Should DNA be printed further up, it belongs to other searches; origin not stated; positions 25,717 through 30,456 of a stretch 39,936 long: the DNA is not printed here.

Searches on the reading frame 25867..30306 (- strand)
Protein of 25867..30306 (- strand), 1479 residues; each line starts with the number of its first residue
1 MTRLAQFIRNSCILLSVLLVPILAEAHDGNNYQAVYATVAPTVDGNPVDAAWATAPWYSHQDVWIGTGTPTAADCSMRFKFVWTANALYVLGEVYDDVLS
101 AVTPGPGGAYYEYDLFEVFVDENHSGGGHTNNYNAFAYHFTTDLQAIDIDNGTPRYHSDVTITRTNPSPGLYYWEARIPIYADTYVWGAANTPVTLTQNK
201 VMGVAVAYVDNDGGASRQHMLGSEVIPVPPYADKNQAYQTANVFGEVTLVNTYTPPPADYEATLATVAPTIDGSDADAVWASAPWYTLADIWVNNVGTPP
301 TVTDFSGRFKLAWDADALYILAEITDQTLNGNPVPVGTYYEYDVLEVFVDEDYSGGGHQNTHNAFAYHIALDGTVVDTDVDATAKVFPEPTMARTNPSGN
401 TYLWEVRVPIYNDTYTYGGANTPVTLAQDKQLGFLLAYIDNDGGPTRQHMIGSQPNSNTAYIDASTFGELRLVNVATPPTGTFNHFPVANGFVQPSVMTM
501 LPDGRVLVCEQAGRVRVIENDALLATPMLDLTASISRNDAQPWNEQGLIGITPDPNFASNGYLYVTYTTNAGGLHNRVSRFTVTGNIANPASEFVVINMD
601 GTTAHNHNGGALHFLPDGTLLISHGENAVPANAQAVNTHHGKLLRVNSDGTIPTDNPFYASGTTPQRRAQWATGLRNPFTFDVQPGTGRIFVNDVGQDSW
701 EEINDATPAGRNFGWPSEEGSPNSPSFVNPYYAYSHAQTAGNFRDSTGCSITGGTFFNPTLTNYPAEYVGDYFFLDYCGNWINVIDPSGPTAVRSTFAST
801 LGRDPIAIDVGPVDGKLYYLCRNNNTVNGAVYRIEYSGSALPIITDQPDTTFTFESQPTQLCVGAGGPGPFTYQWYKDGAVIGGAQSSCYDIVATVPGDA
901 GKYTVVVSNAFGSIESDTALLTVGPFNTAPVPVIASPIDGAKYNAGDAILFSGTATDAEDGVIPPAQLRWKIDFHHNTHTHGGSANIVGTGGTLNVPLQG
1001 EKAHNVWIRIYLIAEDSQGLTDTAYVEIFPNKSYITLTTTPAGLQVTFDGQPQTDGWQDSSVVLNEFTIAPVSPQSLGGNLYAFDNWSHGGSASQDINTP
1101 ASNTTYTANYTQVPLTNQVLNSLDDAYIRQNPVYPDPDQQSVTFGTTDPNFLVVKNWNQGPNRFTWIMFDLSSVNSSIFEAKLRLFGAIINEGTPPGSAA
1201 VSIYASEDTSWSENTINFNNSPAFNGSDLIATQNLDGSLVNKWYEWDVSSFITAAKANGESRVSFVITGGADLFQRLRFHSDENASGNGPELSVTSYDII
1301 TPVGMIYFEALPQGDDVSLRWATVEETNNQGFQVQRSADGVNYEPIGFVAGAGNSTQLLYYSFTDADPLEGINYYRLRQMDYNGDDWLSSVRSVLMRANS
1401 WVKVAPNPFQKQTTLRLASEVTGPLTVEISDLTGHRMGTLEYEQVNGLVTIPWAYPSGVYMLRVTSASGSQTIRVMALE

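Call 8: search_protein_families(library=pfam, proteins=[window:25867-30306:-], max_evalue=0.01)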
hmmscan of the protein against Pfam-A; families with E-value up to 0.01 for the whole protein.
window:25867-30306:- (1479 aa): 6 families
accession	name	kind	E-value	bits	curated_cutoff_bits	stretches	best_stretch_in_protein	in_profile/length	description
PF06452.16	CBM9_1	-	1.3e-68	231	23.4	2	271-474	1-184/185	Carbohydrate family 9 binding domain-like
PF07995.17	GSDH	-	9.2e-46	157.1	25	1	494-719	3-223/332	Glucose / Sorbosone dehydrogenase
PF24517.2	CBM96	-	1.4e-27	97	26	1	1120-1295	5-163/164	Carbohydrate-binding module family 96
PF13927.12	Ig_3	-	1.8e-06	28.8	30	1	842-909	2-78/78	Immunoglobulin domain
PF13895.12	Ig_2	-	3.2e-05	24.5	27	1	842-923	2-79/79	Immunoglobulin domain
PF18962.6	Por_Secre_tail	-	0.00041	21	27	1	1406-1472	3-70/75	Secretion system C-terminal sorting domain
